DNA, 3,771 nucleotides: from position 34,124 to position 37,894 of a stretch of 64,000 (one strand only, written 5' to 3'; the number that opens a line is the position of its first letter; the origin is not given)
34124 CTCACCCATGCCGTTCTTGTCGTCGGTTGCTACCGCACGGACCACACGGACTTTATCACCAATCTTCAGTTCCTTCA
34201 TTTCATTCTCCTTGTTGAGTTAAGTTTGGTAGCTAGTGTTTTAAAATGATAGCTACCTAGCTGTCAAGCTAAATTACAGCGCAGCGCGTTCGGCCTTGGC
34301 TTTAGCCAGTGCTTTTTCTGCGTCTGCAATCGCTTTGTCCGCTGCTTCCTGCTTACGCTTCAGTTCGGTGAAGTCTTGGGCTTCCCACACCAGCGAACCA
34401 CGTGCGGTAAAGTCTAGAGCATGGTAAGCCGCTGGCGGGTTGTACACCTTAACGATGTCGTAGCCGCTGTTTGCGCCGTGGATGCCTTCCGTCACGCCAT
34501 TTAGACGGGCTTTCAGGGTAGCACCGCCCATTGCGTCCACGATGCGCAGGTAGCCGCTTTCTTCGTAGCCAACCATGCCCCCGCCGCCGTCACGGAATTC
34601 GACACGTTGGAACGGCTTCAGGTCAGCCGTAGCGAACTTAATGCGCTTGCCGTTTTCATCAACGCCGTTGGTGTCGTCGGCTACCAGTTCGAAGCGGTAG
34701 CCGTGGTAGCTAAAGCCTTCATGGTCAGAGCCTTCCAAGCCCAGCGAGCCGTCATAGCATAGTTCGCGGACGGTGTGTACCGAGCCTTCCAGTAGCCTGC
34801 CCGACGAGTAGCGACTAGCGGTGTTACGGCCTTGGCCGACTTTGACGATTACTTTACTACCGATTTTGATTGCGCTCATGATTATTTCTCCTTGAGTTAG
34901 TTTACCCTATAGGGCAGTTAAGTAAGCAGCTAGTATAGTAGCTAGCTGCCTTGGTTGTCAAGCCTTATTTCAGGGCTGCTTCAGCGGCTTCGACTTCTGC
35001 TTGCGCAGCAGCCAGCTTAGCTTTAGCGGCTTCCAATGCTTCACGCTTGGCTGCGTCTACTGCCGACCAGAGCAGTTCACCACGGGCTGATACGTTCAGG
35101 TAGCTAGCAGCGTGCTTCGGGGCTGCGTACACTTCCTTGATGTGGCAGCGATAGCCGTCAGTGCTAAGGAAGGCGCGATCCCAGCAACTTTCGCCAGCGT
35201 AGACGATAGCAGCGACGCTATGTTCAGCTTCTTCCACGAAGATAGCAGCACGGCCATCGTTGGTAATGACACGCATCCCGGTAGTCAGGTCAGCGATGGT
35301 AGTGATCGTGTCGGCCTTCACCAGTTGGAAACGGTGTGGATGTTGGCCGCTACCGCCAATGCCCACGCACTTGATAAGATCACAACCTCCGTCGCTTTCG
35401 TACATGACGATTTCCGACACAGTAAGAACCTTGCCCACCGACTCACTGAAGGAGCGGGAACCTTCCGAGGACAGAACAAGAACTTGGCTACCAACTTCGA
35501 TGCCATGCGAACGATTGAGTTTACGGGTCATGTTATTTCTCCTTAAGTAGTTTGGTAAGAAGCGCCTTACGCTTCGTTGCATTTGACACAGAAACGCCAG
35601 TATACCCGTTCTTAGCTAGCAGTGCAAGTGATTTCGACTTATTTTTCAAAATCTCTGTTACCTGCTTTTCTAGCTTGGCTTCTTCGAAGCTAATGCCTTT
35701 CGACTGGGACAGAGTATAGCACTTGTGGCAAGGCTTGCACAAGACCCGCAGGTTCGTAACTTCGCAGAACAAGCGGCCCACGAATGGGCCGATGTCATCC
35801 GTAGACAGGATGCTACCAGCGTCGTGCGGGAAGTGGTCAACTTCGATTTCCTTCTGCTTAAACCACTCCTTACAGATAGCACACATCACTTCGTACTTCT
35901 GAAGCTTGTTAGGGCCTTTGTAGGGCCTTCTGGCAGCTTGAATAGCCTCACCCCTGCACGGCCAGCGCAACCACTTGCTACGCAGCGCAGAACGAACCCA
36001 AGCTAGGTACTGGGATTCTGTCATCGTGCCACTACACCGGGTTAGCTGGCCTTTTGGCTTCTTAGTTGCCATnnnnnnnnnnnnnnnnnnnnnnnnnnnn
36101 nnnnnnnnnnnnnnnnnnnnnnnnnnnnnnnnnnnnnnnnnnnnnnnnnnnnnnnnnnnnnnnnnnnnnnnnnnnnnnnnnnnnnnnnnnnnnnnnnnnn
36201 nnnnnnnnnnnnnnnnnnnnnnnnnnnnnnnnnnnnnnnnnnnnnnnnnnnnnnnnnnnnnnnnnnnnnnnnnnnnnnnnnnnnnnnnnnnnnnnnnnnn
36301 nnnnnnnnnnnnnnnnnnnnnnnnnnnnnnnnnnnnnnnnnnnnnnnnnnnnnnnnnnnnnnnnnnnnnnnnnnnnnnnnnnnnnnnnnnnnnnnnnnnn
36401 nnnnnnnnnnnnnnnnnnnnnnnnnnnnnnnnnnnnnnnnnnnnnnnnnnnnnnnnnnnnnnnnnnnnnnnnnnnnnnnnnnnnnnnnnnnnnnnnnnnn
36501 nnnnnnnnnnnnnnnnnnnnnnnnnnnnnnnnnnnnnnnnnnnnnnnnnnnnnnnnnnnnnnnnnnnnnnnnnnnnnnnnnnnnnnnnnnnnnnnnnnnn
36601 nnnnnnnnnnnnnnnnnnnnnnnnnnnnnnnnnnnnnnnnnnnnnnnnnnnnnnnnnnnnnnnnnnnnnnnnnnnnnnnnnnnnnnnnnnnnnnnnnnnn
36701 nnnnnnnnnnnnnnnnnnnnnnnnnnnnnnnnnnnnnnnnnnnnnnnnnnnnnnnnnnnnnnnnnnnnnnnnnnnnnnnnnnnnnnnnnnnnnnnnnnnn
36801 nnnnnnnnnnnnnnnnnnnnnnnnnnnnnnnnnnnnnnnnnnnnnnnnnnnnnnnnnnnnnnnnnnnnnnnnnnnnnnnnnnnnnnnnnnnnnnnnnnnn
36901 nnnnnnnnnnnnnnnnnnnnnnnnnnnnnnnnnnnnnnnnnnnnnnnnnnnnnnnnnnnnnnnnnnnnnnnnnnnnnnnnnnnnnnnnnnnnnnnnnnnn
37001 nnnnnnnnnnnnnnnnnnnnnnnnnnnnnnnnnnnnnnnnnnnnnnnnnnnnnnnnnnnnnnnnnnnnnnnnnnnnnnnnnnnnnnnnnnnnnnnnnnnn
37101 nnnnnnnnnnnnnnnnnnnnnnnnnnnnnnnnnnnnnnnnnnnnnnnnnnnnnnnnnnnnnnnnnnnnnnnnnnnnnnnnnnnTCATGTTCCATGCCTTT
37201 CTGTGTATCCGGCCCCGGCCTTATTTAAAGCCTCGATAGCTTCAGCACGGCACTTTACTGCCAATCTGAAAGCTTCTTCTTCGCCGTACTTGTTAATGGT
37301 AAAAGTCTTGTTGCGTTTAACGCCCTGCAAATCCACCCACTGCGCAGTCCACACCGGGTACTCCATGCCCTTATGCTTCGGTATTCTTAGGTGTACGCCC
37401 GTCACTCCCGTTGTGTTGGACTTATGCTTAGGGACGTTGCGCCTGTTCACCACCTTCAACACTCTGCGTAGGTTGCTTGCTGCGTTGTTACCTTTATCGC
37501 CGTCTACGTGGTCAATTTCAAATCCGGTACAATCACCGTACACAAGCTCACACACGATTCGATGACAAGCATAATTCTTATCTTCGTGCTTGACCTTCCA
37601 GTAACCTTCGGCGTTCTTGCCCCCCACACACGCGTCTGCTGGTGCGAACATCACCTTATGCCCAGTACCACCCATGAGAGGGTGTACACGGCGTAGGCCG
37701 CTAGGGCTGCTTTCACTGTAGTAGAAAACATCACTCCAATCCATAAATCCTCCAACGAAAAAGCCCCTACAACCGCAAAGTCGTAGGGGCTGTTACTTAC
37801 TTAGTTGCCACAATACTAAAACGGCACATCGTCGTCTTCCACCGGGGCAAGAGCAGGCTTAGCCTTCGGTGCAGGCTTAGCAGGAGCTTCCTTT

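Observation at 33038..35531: Six-member paralogous protein family, four tandem copies here, each with its own sigma70 promoter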

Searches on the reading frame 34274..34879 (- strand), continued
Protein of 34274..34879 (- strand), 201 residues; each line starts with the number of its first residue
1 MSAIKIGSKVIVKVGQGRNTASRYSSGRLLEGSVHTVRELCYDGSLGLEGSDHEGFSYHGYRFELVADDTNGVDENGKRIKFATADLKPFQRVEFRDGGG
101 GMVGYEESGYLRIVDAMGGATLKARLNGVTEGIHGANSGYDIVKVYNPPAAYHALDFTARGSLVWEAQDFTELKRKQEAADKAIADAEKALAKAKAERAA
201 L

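Call 73: find_encoding_contigs(protein=P0117, flank=6000, max_places=1)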
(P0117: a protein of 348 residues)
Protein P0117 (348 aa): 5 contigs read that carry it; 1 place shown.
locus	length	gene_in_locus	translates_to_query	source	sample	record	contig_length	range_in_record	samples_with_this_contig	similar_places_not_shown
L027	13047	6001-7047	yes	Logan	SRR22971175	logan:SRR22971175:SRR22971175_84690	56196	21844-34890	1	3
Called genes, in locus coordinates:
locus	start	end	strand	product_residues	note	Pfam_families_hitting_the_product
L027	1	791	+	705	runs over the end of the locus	PF00476:DNA_pol_A (weak)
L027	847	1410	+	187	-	PF13392:HNH_3, PF00847:AP2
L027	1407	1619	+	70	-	-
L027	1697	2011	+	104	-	-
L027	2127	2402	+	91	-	-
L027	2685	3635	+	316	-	-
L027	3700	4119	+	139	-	-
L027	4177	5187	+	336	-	-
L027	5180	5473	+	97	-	-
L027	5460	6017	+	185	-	-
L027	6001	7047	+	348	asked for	-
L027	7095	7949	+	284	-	PF13384:HTH_23 (weak)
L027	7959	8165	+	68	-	-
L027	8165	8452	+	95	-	-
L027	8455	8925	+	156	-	-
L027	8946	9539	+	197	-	-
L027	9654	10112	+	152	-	-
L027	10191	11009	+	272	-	PF01541:GIY-YIG, PF22083:I-HmuI_NUMOD-like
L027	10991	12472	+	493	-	PF02867:Ribonuc_red_lgC (faint)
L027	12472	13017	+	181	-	-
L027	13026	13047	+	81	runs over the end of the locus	PF00462:Glutaredoxin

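Call 74: find_encoding_contigs(protein=P0052, flank=6000, max_places=1)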
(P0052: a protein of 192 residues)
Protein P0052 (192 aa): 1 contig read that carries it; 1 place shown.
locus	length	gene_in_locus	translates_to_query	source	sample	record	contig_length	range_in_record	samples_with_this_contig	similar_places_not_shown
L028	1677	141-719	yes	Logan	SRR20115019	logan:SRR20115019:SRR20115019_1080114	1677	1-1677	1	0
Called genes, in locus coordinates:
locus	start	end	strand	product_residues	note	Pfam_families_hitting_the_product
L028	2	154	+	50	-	?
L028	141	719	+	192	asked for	-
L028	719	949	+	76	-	-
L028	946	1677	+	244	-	?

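Call 75: find_encoding_contigs(protein=P0134, flank=6000, max_places=1)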
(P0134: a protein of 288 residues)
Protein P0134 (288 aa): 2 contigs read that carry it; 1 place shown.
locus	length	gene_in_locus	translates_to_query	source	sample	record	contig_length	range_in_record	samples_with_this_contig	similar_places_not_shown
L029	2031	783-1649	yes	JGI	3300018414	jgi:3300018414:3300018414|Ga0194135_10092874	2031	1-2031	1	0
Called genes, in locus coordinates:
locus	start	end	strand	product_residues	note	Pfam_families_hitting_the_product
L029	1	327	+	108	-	?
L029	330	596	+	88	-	-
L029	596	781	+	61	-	-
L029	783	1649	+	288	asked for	-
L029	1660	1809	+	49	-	-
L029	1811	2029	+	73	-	?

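Call 77: search_protein_families(library=phrogs, proteins=[P0017, P0037, P0040, P0042, P0090, P0141, P0019, P0092, P0107, P0026], max_evalue=0.01)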
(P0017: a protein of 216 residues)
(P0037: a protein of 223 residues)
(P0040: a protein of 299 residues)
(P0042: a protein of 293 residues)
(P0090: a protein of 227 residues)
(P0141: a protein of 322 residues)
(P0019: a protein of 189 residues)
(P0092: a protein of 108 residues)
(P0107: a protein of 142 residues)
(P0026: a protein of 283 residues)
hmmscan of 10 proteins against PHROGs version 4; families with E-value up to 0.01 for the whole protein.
P0017 (216 aa): 1 family
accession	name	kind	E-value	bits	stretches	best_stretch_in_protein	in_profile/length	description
phrog_18510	-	unknown function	1.4e-05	25.6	1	4-84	5-85/177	-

P0037 (223 aa): 0 families

P0040 (299 aa): 0 families

P0042 (293 aa): 1 family
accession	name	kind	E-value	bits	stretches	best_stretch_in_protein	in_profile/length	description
phrog_18510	-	unknown function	0.0015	19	1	66-121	2-55/177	-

P0090 (227 aa): 0 families

P0141 (322 aa): 0 families

P0019 (189 aa): 3 families
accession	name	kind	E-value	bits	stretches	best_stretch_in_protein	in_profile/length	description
phrog_4927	-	unknown function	0.00037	21.5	1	3-36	5-35/73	-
phrog_15694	-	unknown function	0.0012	19.4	1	3-91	134-212/350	-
phrog_10169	-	unknown function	0.0086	17.3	0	9-44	6-38/81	-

P0092 (108 aa): 0 families

P0107 (142 aa): 1 family
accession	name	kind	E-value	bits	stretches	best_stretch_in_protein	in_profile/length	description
phrog_18231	-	unknown function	0.0019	19.1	1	108-129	10-31/56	-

P0026 (283 aa): 1 family
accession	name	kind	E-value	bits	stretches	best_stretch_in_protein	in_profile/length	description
phrog_10201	-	unknown function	0.0033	18.4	0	91-130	4-41/65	-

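Call 91: find_related_loci(query=A3, collection=viral_contigs, flank=4000)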
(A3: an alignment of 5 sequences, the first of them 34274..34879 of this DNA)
Query A3 (201 aa) in viral_contigs; peptide patterns used: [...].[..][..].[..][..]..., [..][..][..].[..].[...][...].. (x = any residue, [..] = any of these).
62 stretches matched a pattern, but none encodes a relative of the query by tblastn (E <= 1e-3).

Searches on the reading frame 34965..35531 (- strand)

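Call 3: search_protein_families(library=pfam, proteins=[window:34965-35531:-], max_evalue=1)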
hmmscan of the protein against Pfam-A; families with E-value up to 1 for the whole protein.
window:34965-35531:- (188 aa): 0 families

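Call 4: search_protein_families(library=phrogs, proteins=[window:34965-35531:-], max_evalue=0.1)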
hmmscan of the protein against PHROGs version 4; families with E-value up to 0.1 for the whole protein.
window:34965-35531:- (188 aa): 1 family
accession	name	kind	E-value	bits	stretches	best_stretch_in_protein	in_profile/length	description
phrog_38433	-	unknown function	0.086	14.2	0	158-180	72-94/115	-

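Call 56: search_protein_families(library=ncbifam, proteins=[window:34965-35531:-], max_evalue=0.1)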
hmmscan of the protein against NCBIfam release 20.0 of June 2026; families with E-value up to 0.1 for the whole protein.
window:34965-35531:- (188 aa): 0 families

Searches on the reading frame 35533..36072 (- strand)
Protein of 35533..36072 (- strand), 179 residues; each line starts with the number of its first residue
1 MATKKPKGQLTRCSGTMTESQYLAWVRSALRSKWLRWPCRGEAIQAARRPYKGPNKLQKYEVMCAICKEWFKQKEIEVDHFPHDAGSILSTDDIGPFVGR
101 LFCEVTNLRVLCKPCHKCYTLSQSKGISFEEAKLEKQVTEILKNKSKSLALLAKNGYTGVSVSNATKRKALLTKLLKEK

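Call 11: search_protein_families(library=pfam, proteins=[window:35533-36072:-], max_evalue=0.01)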
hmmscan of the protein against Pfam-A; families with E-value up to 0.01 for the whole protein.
window:35533-36072:- (179 aa): 0 families

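Call 56: search_protein_families(library=ncbifam, proteins=[window:35533-36072:-], max_evalue=0.1)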
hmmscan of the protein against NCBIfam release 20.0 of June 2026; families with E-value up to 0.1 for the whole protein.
window:35533-36072:- (179 aa): 3 families
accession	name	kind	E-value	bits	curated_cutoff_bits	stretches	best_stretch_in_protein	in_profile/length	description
TIGR02196.1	GlrX_YruB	hypoth_equivalog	0.014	15.9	88.55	1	111-140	9-38/74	glutaredoxin-like protein, YruB-family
NF007923.0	PRK10638.1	equivalog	0.051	13.6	129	0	111-138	11-38/83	glutaredoxin 3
TIGR02826.1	RNR_activ_nrdG3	equivalog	0.075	12.9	151.7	1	104-143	21-60/148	anaerobic ribonucleoside-triphosphate reductase activating protein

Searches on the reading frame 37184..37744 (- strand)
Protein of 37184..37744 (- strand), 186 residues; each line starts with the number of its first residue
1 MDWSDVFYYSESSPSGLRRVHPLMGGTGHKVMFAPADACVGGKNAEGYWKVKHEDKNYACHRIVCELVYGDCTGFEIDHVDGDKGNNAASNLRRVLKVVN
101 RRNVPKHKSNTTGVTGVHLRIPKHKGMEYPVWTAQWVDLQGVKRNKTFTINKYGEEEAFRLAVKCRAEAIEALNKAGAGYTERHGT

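Call 11: search_protein_families(library=pfam, proteins=[window:37184-37744:-], max_evalue=0.01)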
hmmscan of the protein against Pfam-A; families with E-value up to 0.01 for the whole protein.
window:37184-37744:- (186 aa): 2 families
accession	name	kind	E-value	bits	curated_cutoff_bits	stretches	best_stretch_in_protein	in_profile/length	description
PF13392.12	HNH_3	-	2.2e-10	40.4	24.8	1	58-95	1-39/46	HNH endonuclease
PF00847.26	AP2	-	1.2e-09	38.7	33.3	1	132-169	15-51/54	AP2 domain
